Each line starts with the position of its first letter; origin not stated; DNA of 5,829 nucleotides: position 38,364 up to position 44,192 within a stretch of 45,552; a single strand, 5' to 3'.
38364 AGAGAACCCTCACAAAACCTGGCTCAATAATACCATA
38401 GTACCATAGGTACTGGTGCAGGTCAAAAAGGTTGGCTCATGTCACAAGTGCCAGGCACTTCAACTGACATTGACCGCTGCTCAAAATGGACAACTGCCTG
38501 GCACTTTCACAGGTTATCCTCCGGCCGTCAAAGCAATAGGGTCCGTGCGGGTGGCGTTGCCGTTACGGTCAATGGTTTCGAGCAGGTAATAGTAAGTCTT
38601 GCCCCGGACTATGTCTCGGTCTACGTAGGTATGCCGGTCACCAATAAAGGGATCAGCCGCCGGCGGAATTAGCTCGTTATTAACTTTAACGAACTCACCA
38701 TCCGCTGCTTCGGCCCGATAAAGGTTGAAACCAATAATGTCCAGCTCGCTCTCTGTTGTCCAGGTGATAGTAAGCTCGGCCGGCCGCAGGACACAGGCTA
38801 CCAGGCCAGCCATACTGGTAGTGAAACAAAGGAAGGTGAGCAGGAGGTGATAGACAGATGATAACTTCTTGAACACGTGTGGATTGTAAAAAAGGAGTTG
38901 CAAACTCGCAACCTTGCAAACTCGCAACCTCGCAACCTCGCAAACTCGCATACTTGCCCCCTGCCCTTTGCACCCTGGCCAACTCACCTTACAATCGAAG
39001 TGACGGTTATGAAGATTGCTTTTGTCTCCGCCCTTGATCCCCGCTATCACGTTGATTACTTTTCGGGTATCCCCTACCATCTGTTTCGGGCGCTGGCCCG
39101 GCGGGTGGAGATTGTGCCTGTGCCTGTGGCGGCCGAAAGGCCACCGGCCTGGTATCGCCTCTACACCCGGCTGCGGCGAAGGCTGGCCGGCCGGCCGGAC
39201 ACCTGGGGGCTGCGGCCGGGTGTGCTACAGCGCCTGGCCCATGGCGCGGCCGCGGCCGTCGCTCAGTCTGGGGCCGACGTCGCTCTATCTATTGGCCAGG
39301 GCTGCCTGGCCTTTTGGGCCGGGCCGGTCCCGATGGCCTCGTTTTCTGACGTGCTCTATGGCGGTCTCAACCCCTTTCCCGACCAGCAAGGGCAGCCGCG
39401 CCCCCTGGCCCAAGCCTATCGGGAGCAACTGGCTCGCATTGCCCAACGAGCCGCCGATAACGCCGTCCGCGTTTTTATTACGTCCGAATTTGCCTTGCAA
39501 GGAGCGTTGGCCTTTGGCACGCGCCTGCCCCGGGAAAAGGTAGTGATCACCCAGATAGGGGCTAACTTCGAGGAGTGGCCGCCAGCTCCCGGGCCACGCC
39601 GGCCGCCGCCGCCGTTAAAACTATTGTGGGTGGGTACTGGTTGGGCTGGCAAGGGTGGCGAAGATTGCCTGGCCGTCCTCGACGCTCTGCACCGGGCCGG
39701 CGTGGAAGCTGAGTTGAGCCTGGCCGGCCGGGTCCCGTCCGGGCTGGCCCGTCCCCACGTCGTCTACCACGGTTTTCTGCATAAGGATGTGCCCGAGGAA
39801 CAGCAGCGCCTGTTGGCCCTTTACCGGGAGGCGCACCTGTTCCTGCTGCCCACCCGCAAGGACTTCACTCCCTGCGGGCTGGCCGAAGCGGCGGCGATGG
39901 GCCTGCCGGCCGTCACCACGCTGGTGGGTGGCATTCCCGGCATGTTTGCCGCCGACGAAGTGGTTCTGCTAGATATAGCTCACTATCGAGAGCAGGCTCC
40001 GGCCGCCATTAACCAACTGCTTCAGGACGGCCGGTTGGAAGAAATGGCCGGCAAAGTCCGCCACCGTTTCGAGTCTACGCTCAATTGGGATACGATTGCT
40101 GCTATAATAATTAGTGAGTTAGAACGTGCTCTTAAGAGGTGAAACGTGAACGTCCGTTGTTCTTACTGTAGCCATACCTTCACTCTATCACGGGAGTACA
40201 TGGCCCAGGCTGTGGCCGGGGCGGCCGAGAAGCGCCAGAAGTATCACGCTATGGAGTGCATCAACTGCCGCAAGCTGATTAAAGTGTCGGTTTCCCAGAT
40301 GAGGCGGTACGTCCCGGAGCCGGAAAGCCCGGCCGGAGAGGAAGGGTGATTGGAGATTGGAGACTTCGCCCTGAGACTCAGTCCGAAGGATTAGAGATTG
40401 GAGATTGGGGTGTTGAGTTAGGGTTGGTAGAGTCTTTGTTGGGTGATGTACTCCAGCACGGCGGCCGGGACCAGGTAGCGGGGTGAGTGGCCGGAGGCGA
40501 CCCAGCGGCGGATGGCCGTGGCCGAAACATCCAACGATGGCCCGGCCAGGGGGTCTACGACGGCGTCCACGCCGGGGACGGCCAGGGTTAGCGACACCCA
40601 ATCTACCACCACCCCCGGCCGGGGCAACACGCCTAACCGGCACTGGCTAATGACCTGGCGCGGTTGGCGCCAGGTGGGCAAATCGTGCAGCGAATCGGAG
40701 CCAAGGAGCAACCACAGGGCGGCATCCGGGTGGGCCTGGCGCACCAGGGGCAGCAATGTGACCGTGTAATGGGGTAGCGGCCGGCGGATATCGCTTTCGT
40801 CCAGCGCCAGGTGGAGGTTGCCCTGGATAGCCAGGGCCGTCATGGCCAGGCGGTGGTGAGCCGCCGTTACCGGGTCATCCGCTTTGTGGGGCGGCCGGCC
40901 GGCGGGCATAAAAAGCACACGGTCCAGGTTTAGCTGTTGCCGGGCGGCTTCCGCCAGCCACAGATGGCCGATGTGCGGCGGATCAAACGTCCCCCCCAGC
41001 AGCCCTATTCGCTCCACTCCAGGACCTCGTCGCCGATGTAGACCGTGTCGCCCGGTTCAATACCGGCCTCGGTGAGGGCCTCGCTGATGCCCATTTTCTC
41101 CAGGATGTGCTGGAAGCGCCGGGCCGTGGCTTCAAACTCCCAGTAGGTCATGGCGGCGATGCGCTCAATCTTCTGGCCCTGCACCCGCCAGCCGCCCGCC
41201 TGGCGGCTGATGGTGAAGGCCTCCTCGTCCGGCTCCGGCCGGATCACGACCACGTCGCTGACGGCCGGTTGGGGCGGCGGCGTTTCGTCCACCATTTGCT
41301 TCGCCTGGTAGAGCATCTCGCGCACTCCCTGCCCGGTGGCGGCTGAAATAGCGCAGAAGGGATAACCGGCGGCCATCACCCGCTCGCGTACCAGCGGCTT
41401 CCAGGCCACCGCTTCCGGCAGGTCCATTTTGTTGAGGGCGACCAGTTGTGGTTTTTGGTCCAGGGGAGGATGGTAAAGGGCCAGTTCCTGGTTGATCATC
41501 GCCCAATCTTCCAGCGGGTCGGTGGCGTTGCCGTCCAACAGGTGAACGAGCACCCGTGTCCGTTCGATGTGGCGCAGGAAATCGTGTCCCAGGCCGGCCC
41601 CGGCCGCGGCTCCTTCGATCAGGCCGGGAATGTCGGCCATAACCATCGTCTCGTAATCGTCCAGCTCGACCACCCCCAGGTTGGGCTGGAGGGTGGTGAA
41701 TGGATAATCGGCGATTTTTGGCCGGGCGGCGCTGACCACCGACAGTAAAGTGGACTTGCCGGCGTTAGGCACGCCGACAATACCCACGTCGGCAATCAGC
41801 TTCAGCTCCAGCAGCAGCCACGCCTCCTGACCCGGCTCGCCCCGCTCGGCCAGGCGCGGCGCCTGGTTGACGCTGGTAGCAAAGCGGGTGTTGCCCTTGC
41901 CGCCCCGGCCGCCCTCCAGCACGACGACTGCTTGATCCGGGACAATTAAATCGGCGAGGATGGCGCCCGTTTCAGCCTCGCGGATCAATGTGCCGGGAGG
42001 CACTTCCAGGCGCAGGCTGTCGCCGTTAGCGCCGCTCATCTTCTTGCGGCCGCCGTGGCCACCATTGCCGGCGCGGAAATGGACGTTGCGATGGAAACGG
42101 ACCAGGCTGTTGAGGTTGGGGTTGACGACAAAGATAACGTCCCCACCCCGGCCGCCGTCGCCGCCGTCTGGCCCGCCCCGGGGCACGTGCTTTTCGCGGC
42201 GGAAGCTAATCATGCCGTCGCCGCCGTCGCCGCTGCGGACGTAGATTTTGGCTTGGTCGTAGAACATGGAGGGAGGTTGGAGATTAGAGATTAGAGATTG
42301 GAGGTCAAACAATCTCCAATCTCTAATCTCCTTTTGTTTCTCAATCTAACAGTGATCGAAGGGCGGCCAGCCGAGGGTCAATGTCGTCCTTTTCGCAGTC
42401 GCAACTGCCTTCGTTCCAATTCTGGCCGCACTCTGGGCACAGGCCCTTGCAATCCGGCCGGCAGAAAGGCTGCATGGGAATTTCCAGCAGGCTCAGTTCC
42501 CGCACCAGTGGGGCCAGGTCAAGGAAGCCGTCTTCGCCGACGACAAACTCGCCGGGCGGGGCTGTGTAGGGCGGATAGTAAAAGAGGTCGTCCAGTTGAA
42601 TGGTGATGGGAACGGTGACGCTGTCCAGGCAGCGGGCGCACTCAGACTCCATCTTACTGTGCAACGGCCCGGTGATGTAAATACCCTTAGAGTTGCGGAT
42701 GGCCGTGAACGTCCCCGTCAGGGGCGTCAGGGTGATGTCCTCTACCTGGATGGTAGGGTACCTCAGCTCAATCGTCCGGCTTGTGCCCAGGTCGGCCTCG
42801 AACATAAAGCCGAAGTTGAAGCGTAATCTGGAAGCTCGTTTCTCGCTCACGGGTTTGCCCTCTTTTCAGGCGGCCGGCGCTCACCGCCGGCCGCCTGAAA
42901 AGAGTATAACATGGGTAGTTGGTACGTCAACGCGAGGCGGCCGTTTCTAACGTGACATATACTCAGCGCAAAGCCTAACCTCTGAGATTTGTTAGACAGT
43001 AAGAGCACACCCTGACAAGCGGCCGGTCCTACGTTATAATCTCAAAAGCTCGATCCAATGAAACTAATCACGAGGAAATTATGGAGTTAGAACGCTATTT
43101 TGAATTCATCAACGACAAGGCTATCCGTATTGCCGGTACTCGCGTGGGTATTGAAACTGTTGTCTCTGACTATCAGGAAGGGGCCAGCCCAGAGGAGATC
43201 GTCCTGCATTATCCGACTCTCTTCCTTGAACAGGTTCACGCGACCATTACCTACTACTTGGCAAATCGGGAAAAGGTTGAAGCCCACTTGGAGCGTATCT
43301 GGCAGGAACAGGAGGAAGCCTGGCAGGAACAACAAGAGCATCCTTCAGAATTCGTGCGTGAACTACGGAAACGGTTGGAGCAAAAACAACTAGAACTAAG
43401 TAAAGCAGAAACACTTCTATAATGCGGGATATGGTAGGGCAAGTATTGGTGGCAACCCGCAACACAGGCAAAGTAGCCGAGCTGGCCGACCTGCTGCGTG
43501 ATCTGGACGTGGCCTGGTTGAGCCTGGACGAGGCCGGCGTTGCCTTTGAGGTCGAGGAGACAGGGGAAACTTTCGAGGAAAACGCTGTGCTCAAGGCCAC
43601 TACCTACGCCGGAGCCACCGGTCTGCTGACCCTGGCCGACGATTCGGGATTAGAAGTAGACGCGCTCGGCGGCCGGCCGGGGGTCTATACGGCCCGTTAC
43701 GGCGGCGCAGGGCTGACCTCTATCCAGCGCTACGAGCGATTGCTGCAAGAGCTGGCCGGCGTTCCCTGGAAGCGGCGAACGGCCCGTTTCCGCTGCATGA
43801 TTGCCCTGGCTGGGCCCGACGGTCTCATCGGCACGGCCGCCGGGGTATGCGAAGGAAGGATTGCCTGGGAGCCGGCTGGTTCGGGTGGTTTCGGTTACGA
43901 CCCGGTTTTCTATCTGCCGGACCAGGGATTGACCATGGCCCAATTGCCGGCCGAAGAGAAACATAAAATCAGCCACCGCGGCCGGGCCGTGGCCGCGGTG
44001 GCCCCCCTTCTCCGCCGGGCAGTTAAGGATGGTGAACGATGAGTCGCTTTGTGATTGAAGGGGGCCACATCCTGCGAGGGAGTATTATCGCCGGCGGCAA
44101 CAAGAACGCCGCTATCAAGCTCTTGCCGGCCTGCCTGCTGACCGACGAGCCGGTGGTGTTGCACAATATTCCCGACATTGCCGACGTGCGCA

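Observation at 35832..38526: Uncharacterised RiPP-like cassette: HprK-related kinase, PqqD-like chaperone, SPASM radical-SAM enzyme and two tandem precursor peptides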

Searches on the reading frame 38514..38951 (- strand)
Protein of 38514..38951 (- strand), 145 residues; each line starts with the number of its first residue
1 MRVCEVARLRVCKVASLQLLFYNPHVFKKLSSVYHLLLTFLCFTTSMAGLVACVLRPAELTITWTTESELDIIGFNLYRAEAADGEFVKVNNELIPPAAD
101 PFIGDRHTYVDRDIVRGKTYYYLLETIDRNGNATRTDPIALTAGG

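Call 74: find_homologous_proteins(query=window:38514-38951:-, max_evalue=0.001)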
Query window:38514-38951:- (145 aa): 64 proteins with E <= 0.001 among 134 candidates.
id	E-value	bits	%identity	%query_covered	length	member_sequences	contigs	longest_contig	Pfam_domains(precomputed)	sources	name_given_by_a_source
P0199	1.1e-80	287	99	89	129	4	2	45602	-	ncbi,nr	ncbi:MAG: hypothetical protein L0332_31410 [Chloroflexi bacterium]|nr:hypothetical protein [Chlorofl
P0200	2.4e-42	162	62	88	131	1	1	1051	-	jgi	jgi:hypothetical protein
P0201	3.1e-42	162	58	90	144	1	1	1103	-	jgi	jgi:hypothetical protein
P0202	3.2e-42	162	60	90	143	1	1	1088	-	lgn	-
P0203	2.5e-41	159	57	89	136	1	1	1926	-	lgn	-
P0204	6.6e-41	158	55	89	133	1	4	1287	-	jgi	jgi:hypothetical protein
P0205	2.7e-40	156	59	89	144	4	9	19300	-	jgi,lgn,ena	jgi:hypothetical protein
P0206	3.4e-40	155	72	66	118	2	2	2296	-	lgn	-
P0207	2.6e-39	152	59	86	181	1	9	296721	-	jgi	jgi:hypothetical protein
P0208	5.6e-39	151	58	86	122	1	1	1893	-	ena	-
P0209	1.5e-38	150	75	63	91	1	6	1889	-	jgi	jgi:hypothetical protein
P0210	1.9e-38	150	59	81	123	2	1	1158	-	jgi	jgi:hypothetical protein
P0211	2.6e-38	149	62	77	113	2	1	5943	-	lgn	-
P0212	3.4e-38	149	73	61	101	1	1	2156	-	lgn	-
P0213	6.1e-38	148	54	90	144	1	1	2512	-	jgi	jgi:hypothetical protein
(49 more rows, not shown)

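Call 82: predict_structure(alignment_id=A3)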
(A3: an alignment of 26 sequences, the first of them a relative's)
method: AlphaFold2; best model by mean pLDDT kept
length: 129 residues; sequences in the alignment: 26
mean_pLDDT: 90.0   pTM: 0.69
mean pLDDT of the five models: 90.0, 89.6, 87.1, 87.0, 83.9
residues with pLDDT >= 90: 96; 70-90: 18; 50-70: 15; < 50: 0
segments of 3 or more residues with pLDDT < 50: none
pLDDT, mean of each block of 10 residues (from residue 1): 63 76 92 84 93 95 97 97 95 95 97 97 90
secondary structure, 60 per line:
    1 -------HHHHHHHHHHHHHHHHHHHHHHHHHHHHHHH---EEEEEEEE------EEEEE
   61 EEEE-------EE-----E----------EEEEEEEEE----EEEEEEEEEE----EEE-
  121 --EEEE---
elements in order: H8-38 E42-49 E56-64 E90-98 E103-112 E117-119 E123-126

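Call 84: fold_search(model_id=the predicted structure, library=pdb)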
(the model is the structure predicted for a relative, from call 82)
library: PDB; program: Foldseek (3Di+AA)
matches with E <= 10: 1808; with E <= 0.001: 0
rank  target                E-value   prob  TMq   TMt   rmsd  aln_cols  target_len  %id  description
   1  2ic2_B                1.0e-03  1.00  0.55  0.62   3.5        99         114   16  Crystal Structure of the First FNIII Domain of Ihog (released 2006-10-24)
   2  2ic2_A                1.1e-03  1.00  0.51  0.62   4.6        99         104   16  Crystal Structure of the First FNIII Domain of Ihog (released 2006-10-24)
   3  6pxw_A                3.4e-03  1.00  0.45  0.12   4.8       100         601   17  Cryo-EM structure of full-length insulin receptor bound to 4 insulin. 3D refinement was focused on the top part of the (released 2019-09-04)
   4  6zva_B                4.0e-03  1.00  0.46  0.60   3.4        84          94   20  Crystal structure of My5 (released 2021-08-04)
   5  7s0q_B                4.0e-03  1.00  0.51  0.23   4.4       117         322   16  Head region of a complex of IGF-I with the ectodomain of a hybrid insulin receptor / type 1 insulin-like growth factor (released 2022-07-06)
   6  6zva_A                5.3e-03  1.00  0.44  0.56   3.6        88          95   18  Crystal structure of My5 (released 2021-08-04)
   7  3zk4_A                6.3e-03  1.00  0.49  0.12   3.5       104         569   18  Structure of purple acid phosphatase PPD1 isolated from yellow lupin (Lupinus luteus) seeds (released 2014-01-29)
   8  3zk4_C                6.3e-03  1.00  0.49  0.12   3.5       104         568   18  Structure of purple acid phosphatase PPD1 isolated from yellow lupin (Lupinus luteus) seeds (released 2014-01-29)
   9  3mj9_A                6.3e-03  1.00  0.41  0.26   7.5        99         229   12  Crystal structure of JAML in complex with the stimulatory antibody HL4E10 (released 2011-02-23)
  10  3b8y_A                7.0e-03  1.00  0.45  0.20   5.7        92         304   13  Crystal Structure of Pectate Lyase PelI from Erwinia chrysanthemi in complex with tetragalacturonic acid (released 2008-04-29)
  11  8x06_B                7.0e-03  1.00  0.47  0.26   3.5        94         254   16  Cryo-EM structure of the IR/IGF-I complex, conformation 1 (released 2024-11-06)
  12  9fns_D                7.0e-03  1.00  0.41  0.51   5.0        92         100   12  Cryo-EM structure of the P domain of the Hepatitis E Virus ORF2 protein in complex with Fab ES1.327 (released 2025-05-14)
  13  3ie4_A                7.4e-03  1.00  0.40  0.49   5.2       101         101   20  b-glucan binding domain of Drosophila GNBP3 defines a novel family of pattern recognition receptor (released 2009-08-18)
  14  3zk4_B                7.8e-03  1.00  0.49  0.12   3.5       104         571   18  Structure of purple acid phosphatase PPD1 isolated from yellow lupin (Lupinus luteus) seeds (released 2014-01-29)
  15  8yyl_A                8.3e-03  1.00  0.49  0.13   4.1        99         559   17  Cryo-EM structure of the complex IR with one insulin (released 2025-04-09)
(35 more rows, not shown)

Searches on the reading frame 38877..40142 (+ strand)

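Call 3: search_protein_families(library=ncbifam, proteins=[window:38877-40142:+], max_evalue=0.01)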
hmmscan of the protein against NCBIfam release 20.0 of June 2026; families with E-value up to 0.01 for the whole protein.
window:38877-40142:+ (421 aa): 7 families
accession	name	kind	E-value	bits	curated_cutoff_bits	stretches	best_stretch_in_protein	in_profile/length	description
NF041876.1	EPS_EpsE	equivalog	4.9e-10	39.2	400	1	199-406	166-384/389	exopolysaccharide biosynthesis GT4 family glycosyltransferase EpsE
TIGR03449.1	mycothiol_MshA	equivalog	2.8e-07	29.8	462.5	1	305-419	290-404/406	D-inositol-3-phosphate glycosyltransferase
TIGR02149.1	glgA_Coryne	subfamily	2.5e-05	23.6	302.4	1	309-409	274-381/391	glycogen synthase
TIGR03088.1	stp2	hypoth_equivalog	3.3e-05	23.1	409.05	1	307-407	261-362/374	TIGR03088 family PEP-CTERM/XrtA system glycosyltransferase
NF047684.1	TeichurnBiosyTuaC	equivalog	4.3e-05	22.6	550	1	318-399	289-370/391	teichuronic acid biosynthesis protein TuaC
TIGR03999.1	thiol_BshA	equivalog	0.00018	20.6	273.7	1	276-403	228-358/375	N-acetyl-alpha-D-glucosaminyl L-malate synthase BshA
TIGR04005.1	wcaL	equivalog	0.00062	18.7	537.6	1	218-410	195-398/406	colanic acid biosynthesis glycosyltransferase WcaL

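Call 4: search_protein_families(library=pfam, proteins=[window:38877-40142:+], max_evalue=0.01)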
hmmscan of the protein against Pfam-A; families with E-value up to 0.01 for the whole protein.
window:38877-40142:+ (421 aa): 3 families
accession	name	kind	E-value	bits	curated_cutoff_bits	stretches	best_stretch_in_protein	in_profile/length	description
PF13692.12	Glyco_trans_1_4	-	1.9e-10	41.6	27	1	248-384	3-142/142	Glycosyl transferases group 1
PF00534.26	Glycos_transf_1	-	3.2e-07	30.5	26.4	1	309-392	83-166/172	Glycosyl transferases group 1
PF13524.12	Glyco_trans_1_2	-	1.5e-05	25.4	25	1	309-411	37-142/144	Glycosyl transferase-like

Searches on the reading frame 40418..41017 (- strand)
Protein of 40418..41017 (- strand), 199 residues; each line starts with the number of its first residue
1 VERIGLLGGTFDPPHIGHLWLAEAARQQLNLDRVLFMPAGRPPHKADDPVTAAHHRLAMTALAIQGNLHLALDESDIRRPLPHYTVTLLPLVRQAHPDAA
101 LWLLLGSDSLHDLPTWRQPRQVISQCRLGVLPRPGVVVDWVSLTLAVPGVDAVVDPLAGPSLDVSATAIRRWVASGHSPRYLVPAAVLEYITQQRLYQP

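Call 37: search_protein_families(library=pfam, proteins=[window:40418-41017:-], max_evalue=0.001)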
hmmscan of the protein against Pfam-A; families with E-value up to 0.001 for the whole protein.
window:40418-41017:- (199 aa): 1 family
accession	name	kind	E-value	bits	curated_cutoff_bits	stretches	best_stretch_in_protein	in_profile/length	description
PF01467.32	CTP_transf_like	-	2e-23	83.5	21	1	6-171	1-132/133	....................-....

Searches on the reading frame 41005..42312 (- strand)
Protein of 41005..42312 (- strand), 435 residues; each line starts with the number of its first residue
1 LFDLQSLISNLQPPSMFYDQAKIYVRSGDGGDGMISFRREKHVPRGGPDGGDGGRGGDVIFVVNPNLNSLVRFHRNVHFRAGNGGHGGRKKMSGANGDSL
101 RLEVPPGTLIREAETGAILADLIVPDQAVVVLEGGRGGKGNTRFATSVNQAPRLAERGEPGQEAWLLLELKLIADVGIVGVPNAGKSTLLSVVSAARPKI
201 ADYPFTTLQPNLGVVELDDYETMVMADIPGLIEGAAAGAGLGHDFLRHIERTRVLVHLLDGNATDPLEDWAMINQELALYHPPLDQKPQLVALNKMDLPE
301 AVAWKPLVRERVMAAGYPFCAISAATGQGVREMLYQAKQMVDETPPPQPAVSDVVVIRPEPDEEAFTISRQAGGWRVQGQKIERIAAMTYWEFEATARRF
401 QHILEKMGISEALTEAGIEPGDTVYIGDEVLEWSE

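Call 37: search_protein_families(library=pfam, proteins=[window:41005-42312:-], max_evalue=0.001)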
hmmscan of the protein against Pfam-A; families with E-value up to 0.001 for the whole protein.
window:41005-42312:- (435 aa): 4 families
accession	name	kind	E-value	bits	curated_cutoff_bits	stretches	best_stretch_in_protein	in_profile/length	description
PF01018.28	GTP1_OBG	-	6.2e-60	201.8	27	1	19-172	2-155/155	GTP1/OBG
PF01926.29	MMR_HSR1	-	1.1e-23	83.9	21.9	1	175-295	1-113/113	50S ribosome-binding GTPase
PF09269.16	DUF1967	-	1.1e-20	73.8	27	1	366-433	1-70/70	Domain of unknown function (DUF1967)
PF02421.24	FeoB_N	-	3e-09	37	27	1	176-334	3-153/156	Ferrous iron transport protein B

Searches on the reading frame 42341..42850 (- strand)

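Call 37: search_protein_families(library=pfam, proteins=[window:42341-42850:-], max_evalue=0.001)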
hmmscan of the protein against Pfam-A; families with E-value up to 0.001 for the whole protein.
window:42341-42850:- (169 aa): 1 family
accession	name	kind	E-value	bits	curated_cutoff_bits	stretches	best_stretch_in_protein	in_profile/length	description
PF02620.22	YceD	-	5.1e-28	98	33.2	1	61-167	3-118/119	Large ribosomal RNA subunit accumulation protein YceD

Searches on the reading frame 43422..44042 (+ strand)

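Call 73: search_protein_families(library=pfam, proteins=[window:43422-44042:+], max_evalue=0.00001)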
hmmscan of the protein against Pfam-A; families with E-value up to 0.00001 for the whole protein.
window:43422-44042:+ (206 aa): 1 family
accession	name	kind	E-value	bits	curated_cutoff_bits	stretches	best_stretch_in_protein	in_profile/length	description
PF01725.21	Ham1p_like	-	3.2e-62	210.2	22.5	1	9-194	2-184/186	Ham1 family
